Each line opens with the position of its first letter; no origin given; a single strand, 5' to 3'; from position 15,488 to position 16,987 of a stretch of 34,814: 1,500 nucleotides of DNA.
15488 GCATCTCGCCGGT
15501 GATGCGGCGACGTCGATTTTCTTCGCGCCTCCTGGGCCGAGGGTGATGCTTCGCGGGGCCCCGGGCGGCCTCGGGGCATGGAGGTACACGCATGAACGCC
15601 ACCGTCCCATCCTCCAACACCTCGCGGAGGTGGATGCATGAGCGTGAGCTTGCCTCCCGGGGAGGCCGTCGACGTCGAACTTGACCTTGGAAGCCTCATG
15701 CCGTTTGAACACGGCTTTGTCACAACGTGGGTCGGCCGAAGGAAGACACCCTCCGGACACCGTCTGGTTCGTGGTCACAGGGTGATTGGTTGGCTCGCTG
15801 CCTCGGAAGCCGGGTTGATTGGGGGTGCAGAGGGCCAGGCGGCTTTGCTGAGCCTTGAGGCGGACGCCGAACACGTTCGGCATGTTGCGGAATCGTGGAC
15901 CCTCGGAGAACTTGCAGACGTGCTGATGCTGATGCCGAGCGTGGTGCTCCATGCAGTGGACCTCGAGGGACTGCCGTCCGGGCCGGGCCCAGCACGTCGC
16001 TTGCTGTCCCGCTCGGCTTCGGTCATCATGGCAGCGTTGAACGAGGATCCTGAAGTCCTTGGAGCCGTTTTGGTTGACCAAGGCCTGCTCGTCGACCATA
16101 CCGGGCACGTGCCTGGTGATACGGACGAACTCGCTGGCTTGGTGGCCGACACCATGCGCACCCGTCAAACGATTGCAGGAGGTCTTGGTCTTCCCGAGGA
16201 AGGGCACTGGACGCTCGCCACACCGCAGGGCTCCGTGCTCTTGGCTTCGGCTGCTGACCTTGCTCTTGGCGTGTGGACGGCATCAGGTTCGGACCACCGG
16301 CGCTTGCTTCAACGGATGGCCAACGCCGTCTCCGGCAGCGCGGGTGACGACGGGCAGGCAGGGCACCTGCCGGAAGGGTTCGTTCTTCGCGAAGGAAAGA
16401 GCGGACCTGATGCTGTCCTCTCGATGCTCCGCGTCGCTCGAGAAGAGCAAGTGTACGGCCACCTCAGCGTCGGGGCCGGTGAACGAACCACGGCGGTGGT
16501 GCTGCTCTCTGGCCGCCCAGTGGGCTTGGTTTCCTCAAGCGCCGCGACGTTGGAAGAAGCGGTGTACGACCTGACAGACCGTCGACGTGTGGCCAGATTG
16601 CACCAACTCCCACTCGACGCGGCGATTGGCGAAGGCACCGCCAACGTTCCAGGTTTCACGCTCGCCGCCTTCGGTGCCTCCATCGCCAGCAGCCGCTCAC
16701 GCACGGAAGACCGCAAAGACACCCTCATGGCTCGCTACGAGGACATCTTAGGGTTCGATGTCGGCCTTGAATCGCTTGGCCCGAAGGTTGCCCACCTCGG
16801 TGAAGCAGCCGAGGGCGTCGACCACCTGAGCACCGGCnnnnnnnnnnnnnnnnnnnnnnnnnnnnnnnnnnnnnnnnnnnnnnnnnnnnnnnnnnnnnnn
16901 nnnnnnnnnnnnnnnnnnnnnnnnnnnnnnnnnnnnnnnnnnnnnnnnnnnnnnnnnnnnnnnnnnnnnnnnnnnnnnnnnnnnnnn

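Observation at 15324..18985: Coupled three-gene operon: Roadblock/LC7-like protein, 1027-aa Roadblock-plus-coiled-coil giant, 2-TM miniprotein, with no NTPase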

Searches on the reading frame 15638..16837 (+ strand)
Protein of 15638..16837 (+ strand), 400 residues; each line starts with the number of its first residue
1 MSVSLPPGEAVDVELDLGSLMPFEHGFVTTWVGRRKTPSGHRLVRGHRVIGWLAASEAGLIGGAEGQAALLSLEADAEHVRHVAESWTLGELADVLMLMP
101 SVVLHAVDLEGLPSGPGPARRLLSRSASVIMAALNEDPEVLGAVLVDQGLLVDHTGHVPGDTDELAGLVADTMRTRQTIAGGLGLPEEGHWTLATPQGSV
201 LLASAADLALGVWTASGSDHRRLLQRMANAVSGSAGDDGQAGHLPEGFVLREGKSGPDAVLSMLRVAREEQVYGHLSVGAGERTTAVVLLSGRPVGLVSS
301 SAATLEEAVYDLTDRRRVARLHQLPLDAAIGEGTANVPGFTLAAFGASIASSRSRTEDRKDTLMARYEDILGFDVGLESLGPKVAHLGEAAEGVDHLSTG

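Call 25: predict_structure(alignment_id=A4)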
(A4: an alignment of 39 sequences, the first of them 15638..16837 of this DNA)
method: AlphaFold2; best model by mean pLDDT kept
length: 400 residues; sequences in the alignment: 39
mean_pLDDT: 84.8   pTM: 0.75
mean pLDDT of the five models: 84.8, 82.3, 81.0, 80.9, 80.0
residues with pLDDT >= 90: 198; 70-90: 159; 50-70: 25; < 50: 18
segments of 3 or more residues with pLDDT < 50: 234-240, 390-400
pLDDT, mean of each block of 10 residues (from residue 1): 87 90 95 88 94 87 93 91 93 87 82 66 83 89 91 90 90 81 66 79 86 84 78 49 76 94 94 89 87 90 94 93 80 84 96 92 96 93 75 41
secondary structure, 60 per line:
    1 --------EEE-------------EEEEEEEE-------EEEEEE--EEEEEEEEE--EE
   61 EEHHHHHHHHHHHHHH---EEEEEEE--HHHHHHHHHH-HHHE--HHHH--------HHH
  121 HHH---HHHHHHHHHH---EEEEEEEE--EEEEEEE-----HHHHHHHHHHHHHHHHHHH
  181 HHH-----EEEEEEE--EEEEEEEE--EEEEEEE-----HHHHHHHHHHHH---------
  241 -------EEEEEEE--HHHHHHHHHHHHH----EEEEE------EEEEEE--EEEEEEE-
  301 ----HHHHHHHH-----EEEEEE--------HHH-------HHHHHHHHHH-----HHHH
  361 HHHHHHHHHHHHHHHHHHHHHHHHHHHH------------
elements in order: E9-11 E25-32 E40-45 E48-56 E59-62 H63-76 E80-86 H89-98 H106-109 H118-123 H127-136 E140-147 E150-156 H162-183 E189-195 E198-205 E208-214 H220-231 E248-254 H257-269 E274-278 E285-290 E293-299 H305-312 E318-323 H342-351 H357-388
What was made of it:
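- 15662..15931 (+): O2 module N1 (aa 9-98): beta-rich alpha/beta module with the conserved basic motif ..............; fold family unassigned. AlphaFold2 model with pLDDT about 87-95 and topology b-b-b-b-b-a-b-a (call 25).
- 16016..16330 (+): O2 module N2 (aa 127-231): cryptic Roadblock/LC7 domain. The predicted topology is a-b-b-a-b-b-b-a (call 25).
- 16379..16606 (+): O2 module N3 (aa 248-323): alpha/beta module (b-a-b-b-b-a-b) that starts with the invariant P-loop look-alike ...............; DUF4388-like only at a non-significant level. Model pLDDT about 87-94 (call 25).
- On Roadblock/LC7: gene 2, aa 127-231: AlphaFold2 model with pLDDT 84.8 and the expected topology (call 25).
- Module N3 has the topology b-a-b-b-b-a-b (call 25).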

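Call 28: fold_search(model_id=the predicted structure, library=pdb)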
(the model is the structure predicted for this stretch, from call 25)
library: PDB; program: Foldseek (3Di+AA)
matches with E <= 10: 1308; with E <= 0.001: 86
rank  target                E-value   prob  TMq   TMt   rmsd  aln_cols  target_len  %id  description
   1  5y39_G                7.0e-06  1.00  0.23  0.69   3.2       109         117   16  Crystal structure of Ragulator complex (p18 76-145) (released 2017-12-06)
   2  5x6v_B                9.8e-06  1.00  0.22  0.60   4.0       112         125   16  Crystal structure of human heteroheptameric complex (released 2017-12-06)
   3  5y3a_B                1.2e-05  1.00  0.23  0.72   2.9       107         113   16  Crystal structure of Ragulator complex (p18 49-161) (released 2017-12-27)
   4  9jue_B                1.5e-05  1.00  0.23  0.68   4.4       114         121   11  Roadblock3 homodimer structure from Candidatus Prometheoarchaeum syntrophicum strain MK-D1 (released 2024-10-16)
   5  6hjm_L                1.5e-05  1.00  0.24  0.71   3.0       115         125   22  Myxococcus xanthus MglB (released 2019-12-04)
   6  2zl1_B                1.6e-05  1.00  0.23  0.68   3.6       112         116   16  MP1-p14 Scaffolding complex (released 2008-06-24)
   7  5y3a_G                1.7e-05  1.00  0.22  0.70   3.0       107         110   17  Crystal structure of Ragulator complex (p18 49-161) (released 2017-12-27)
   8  6hjm_A                1.8e-05  1.00  0.24  0.68   3.8       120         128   21  Myxococcus xanthus MglB (released 2019-12-04)
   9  6izw_C                1.8e-05  1.00  0.24  0.69   4.8       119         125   19  Myxococcus xanthus MglA bound to GTP-gamma-S and MglB (released 2019-10-16)
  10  6hjm_O                2.0e-05  1.00  0.24  0.71   2.7       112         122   22  Myxococcus xanthus MglB (released 2019-12-04)
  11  6hjm_S                2.2e-05  1.00  0.24  0.69   2.7       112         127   22  Myxococcus xanthus MglB (released 2019-12-04)
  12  5x6u_B                2.3e-05  1.00  0.22  0.67   3.2       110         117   14  Crystal structure of human heteropentameric complex (released 2017-12-06)
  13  5y38_A                2.3e-05  1.00  0.18  0.74   2.6        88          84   18  Crystal structure of C7orf59-HBXIP complex (released 2017-12-06)
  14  7yh1_A                2.4e-05  1.00  0.24  0.74   2.4       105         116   16  Roadblock from Candidatus Prometheoarchaeum syntrophicum strain MK-D1 (released 2023-07-19)
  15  5yk3_B                2.6e-05  1.00  0.23  0.66   3.2       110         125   14  human Ragulator complex (released 2019-01-23)
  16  6hjm_C                2.6e-05  1.00  0.24  0.69   4.2       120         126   21  Myxococcus xanthus MglB (released 2019-12-04)
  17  5y39_B                2.7e-05  1.00  0.22  0.67   3.6       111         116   16  Crystal structure of Ragulator complex (p18 76-145) (released 2017-12-06)
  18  6hjm_R                3.0e-05  1.00  0.24  0.70   2.7       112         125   22  Myxococcus xanthus MglB (released 2019-12-04)
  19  6hjm_K                3.2e-05  1.00  0.24  0.73   2.7       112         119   22  Myxococcus xanthus MglB (released 2019-12-04)
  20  3t1r_D                3.2e-05  1.00  0.23  0.59   6.5       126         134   23  MglB with tetrameric arrangement (released 2011-08-31)
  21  3t1r_A                3.2e-05  1.00  0.22  0.57   6.6       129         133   21  MglB with tetrameric arrangement (released 2011-08-31)
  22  6hjm_J                3.4e-05  1.00  0.24  0.70   2.7       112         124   22  Myxococcus xanthus MglB (released 2019-12-04)
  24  6hjm_E                3.6e-05  1.00  0.24  0.71   3.1       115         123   22  Myxococcus xanthus MglB (released 2019-12-04)
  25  6hjm_Q                3.6e-05  1.00  0.24  0.70   3.1       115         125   22  Myxococcus xanthus MglB (released 2019-12-04)
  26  6hjm_D                3.8e-05  1.00  0.24  0.73   2.7       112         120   22  Myxococcus xanthus MglB (released 2019-12-04)
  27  6hjm_F                3.8e-05  1.00  0.24  0.69   3.4       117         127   21  Myxococcus xanthus MglB (released 2019-12-04)
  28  9jue_A                3.8e-05  1.00  0.23  0.69   2.9       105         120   11  Roadblock3 homodimer structure from Candidatus Prometheoarchaeum syntrophicum strain MK-D1 (released 2024-10-16)
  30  1j3w_A                3.8e-05  1.00  0.23  0.59   6.5       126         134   22  Structure of Gliding protein-mglB from Thermus Thermophilus HB8 (released 2004-04-13)
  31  9jue_E                4.0e-05  1.00  0.24  0.73   3.0       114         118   12  Roadblock3 homodimer structure from Candidatus Prometheoarchaeum syntrophicum strain MK-D1 (released 2024-10-16)
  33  1j3w_C                4.0e-05  1.00  0.23  0.61   6.4       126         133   21  Structure of Gliding protein-mglB from Thermus Thermophilus HB8 (released 2004-04-13)
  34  6hjm_H                4.3e-05  1.00  0.24  0.72   2.7       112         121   22  Myxococcus xanthus MglB (released 2019-12-04)
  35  6hjm_B                4.3e-05  1.00  0.24  0.69   2.7       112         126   22  Myxococcus xanthus MglB (released 2019-12-04)
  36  1j3w_B                4.5e-05  1.00  0.23  0.60   6.3       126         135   21  Structure of Gliding protein-mglB from Thermus Thermophilus HB8 (released 2004-04-13)
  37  9jue_F                4.8e-05  1.00  0.24  0.71   4.3       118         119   11  Roadblock3 homodimer structure from Candidatus Prometheoarchaeum syntrophicum strain MK-D1 (released 2024-10-16)
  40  6hjm_P                5.3e-05  1.00  0.24  0.66   2.7       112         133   22  Myxococcus xanthus MglB (released 2019-12-04)
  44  3t1r_C                6.3e-05  1.00  0.23  0.58   6.6       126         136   23  MglB with tetrameric arrangement (released 2011-08-31)
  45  3t1r_B                6.7e-05  1.00  0.23  0.61   6.3       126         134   21  MglB with tetrameric arrangement (released 2011-08-31)
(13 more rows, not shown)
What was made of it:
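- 16016..16330 (+): The top 50 Foldseek PDB hits are all Roadblock proteins (LAMTOR2/p14, MglB 6hjm, Asgard Roadblocks 9jue and 7yh1), with E about 1e-5 and target TM-score about 0.7 (call 28).
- On Roadblock/LC7: gene 2, aa 127-231: The top 50 Foldseek PDB hits are all Roadblock proteins, with E about 1e-5, probability 1.00 and target TM-score 0.6-0.84 (call 28).
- Closest known: MglB / MglC Roadblock proteins of the MglA polarity module. Same: MglB structures 6hjm, 3t1r and 1j3w are among the top Foldseek hits (call 28).
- Closest known: Ragulator / LAMTOR. Same: LAMTOR2/p14 is the best structural match (5y39, 5x6v, 2zl1; call 28).
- Closest known: Asgard archaeal Roadblock proteins. Same: They are archaeal Roadblock domains that match structurally (call 28).
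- The closest structural matches of the embedded domain are MglB and LAMTOR2, which are GTPase partners (call 28). The head is made of Roadblock and unassigned alpha/beta modules (calls 25, 28).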

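Call 48: search_protein_representatives(alignment_id=A6)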
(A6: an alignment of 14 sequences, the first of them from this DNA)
Query: 14 sequences, 407 profile positions. Proteins with E-value up to 0.001 (for the whole library): 73; up to 1e-10: 60; up to 1e-30: 26. The best 73 are listed.
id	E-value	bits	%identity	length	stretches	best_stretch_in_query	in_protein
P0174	9.4e-190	647.2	-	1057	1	1-406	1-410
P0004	6.3e-174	595.1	-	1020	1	1-390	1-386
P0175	6.6e-171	585.2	-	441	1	1-381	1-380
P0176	2.7e-127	441.5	-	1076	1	1-405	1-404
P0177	4.7e-112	391.3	-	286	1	1-270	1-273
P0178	1.4e-107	376.6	-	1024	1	1-396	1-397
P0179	2.4e-107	375.8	-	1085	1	1-400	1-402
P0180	4.6e-102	358.4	-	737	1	1-396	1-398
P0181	4.7e-101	355.1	-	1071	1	1-398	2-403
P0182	9.9e-90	317.8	-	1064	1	1-397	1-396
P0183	3.9e-88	312.6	-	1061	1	1-397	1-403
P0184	4.9e-75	269.4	-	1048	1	1-404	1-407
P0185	5.3e-60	219.9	-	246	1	63-224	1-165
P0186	2.4e-58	214.5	-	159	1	1-160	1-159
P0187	1.4e-56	208.6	-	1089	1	4-394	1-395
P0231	1.4e-11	60.4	-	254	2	1-87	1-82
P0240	4.1e-05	39.1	-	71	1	206-253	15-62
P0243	2.5e-04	36.6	-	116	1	125-220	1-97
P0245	4.7e-04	35.6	-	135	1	134-210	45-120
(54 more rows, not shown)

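Call 49: search_protein_families(library=pfam, proteins=[P0243, P0245, P0240, P0187, P0184, P0231], max_evalue=0.1)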
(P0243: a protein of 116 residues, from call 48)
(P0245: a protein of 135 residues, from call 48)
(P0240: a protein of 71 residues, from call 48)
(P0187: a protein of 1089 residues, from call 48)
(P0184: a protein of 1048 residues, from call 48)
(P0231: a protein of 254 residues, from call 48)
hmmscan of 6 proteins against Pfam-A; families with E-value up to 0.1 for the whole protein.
P0243 (116 aa): 4 families
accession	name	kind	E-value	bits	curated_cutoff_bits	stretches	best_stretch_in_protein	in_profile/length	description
PF03259.23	Robl_LC7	-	9.6e-14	51.3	23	1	8-92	5-89/91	Roadblock/LC7 domain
PF09941.14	DUF2173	-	3.8e-05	24.4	26.1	1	9-52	2-43/106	Uncharacterized conserved protein (DUF2173)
PF08923.16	MAPKK1_Int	-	0.0015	18.8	25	1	6-102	4-101/119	Mitogen-activated protein kinase kinase 1 interacting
PF17853.6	GGDEF_2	-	0.021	15.5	24.5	0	51-97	26-70/116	GGDEF-like domain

P0245 (135 aa): 0 families

P0240 (71 aa): 0 families

P0187 (1089 aa): 0 families

P0184 (1048 aa): 0 families

P0231 (254 aa): 0 families
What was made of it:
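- On Roadblock/LC7: gene 2, aa 127-231: P0243 is recovered from 1.84 billion proteins at E 2.5e-4 (call 48) and hits PF03259 at 9.6e-14 (call 49).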

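Call 64: find_encoding_contigs(protein=P0187, flank=10000, max_places=2)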
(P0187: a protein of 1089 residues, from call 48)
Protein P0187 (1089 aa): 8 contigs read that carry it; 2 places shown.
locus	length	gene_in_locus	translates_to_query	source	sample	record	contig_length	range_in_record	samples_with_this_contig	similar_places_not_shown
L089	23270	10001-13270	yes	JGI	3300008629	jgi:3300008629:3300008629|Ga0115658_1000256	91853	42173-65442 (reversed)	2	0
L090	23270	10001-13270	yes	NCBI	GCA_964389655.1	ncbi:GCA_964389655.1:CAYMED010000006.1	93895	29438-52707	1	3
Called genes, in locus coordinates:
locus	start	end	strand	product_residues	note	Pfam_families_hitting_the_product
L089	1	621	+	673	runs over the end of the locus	PF07973:tRNA_SAD, PF00587:tRNA-synt_2b, PF03129:HGTP_anticodon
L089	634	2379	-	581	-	-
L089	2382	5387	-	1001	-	-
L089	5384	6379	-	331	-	PF00288:GHMP_kinases_N, PF08544:GHMP_kinases_C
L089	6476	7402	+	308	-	PF02729:OTCace_N, PF00185:OTCace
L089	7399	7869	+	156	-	PF01948:PyrI, PF02748:PyrI_C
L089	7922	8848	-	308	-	PF01171:ATP_bind_3 (faint)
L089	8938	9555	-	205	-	PF05148:Methyltransf_8 (weak), PF13489:Methyltransf_23 (weak), PF13847:Methyltransf_31, PF08241:Methyltransf_11, PF08242:Methyltransf_12, PF13649:Methyltransf_25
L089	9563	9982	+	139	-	-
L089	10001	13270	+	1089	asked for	-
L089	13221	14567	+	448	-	PF01839:FG-GAP (faint), PF13517:FG-GAP_3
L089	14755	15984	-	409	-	-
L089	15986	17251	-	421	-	PF01882:DUF58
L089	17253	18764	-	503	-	PF14258:DUF4350 (faint)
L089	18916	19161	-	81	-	PF05239:PRC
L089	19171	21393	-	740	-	PF02359:CDC48_N, PF02933:CDC48_2, PF00004:AAA, PF05496:RuvB_N (weak), PF07728:AAA_5 (weak), PF17862:AAA_lid_3, PF00004:AAA, PF17862:AAA_lid_3, +20 more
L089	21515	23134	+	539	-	PF00171:Aldedh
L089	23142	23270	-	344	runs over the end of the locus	PF01916:DS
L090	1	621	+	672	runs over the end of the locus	PF07973:tRNA_SAD, PF00587:tRNA-synt_2b, PF03129:HGTP_anticodon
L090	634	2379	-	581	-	-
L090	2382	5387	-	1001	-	-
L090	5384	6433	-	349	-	PF00288:GHMP_kinases_N, PF08544:GHMP_kinases_C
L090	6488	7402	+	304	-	PF02729:OTCace_N, PF00185:OTCace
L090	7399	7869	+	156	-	PF01948:PyrI, PF02748:PyrI_C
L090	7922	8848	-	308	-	PF01171:ATP_bind_3 (faint)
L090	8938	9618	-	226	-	PF13489:Methyltransf_23 (faint), PF05148:Methyltransf_8 (weak), PF13649:Methyltransf_25, PF13847:Methyltransf_31, PF08241:Methyltransf_11, PF08242:Methyltransf_12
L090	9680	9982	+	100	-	-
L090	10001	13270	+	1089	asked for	-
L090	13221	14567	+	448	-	PF01839:FG-GAP (faint), PF13517:FG-GAP_3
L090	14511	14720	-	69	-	-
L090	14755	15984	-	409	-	-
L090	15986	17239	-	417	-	PF01882:DUF58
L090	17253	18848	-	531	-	PF14258:DUF4350 (faint)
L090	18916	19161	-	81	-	PF05239:PRC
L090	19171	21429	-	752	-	PF02359:CDC48_N, PF02933:CDC48_2, PF05496:RuvB_N (weak), PF13191:AAA_16 (weak), PF00004:AAA, PF17862:AAA_lid_3, PF00004:AAA, PF17862:AAA_lid_3, +20 more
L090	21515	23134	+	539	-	PF00171:Aldedh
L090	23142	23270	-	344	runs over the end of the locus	PF01916:DS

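Call 74: search_solved_structures(query=A6, max_evalue=10, show_alignments=1)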
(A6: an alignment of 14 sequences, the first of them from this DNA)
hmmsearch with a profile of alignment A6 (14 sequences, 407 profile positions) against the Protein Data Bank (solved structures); distinct sequences matched with E-value up to 10: 7.
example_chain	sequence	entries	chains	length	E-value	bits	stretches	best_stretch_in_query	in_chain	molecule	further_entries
3leq_A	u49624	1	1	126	0.015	17.5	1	135-233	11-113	uncharacterized protein cvnB5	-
7f8m_A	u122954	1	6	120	0.061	15.5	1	131-221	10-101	Robl_LC7 domain-containing protein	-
7f8f_A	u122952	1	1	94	0.21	13.7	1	127-212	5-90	Robl_LC7 domain-containing protein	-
8fw5_I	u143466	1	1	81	0.62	12.1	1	138-173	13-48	Schizosaccharomyces pombe LAM4, Human LAMTOR5 ortholog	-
9h2q_B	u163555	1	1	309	0.93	11.6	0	179-229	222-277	Autophagy-related protein 16-1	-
7yh1_D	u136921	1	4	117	1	11.4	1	132-223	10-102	Roadblock/LC7 domain protein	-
8c29_Z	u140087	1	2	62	2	10.4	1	287-309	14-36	Photosystem II reaction center protein Z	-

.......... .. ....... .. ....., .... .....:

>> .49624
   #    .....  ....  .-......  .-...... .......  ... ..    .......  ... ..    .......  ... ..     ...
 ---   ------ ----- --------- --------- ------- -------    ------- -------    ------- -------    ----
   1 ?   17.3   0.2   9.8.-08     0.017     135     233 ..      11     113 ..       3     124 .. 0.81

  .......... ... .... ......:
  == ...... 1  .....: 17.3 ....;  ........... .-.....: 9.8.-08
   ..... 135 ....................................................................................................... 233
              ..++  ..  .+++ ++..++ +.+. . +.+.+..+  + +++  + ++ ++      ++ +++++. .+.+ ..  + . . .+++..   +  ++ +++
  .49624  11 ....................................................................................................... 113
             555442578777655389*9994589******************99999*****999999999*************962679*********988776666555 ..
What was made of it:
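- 16016..16330 (+): The N-terminal profile's best PDB-sequence hits, all weak (E 0.015 to 1), are mostly Roadblock proteins: 3leq, 7f8m, 7f8f, 7yh1 map to profile positions about 127-233 and LAMTOR5 to 138-173 (call 74).
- On Roadblock/LC7: gene 2, aa 127-231: PDB-sequence hits 3leq and 7f8m map to positions 131-233 (call 74).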

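Call 76: search_protein_families(library=pfam, proteins=[L089:13221-14564:+], max_evalue=10)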
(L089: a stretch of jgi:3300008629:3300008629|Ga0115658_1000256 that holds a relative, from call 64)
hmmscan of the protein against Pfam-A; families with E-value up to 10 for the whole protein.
L089:13221-14564:+ (448 aa): 9 families
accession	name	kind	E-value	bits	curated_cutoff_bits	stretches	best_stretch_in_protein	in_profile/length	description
PF13517.12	FG-GAP_3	-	1.3e-28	99.8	26.9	8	191-250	1-60/61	FG-GAP-like repeat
PF01839.29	FG-GAP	-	1.8e-13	50.5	22.1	4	137-151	5-19/37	FG-GAP repeat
PF14783.12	BBS2_Mid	-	0.00011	22.7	27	1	235-264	1-30/108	Ciliary BBSome complex subunit 2, middle region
PF23743.1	Beta-prop_BBS7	-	0.00025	20.9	27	1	229-278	217-266/299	BBS7 beta-propeller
PF15907.11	Itfg2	-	0.0007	19.4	27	1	222-264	64-106/330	Integrin-alpha FG-GAP repeat-containing protein 2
PF25292.1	Beta-prop_CGLA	-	0.002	18.1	26.8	1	222-270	19-66/316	Lambda-carrageenase beta-propeller domain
PF12256.14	TcdB_toxin_midN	-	0.0064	16.3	24.8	1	328-348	26-46/181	Insecticide toxin TcdB middle/N-terminal region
PF01453.30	B_lectin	-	0.12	13.3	32.4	0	211-250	27-63/105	D-mannose binding lectin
PF00036.39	EF-hand_1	-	9.7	6.4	25.4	1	331-344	5-18/29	EF hand domain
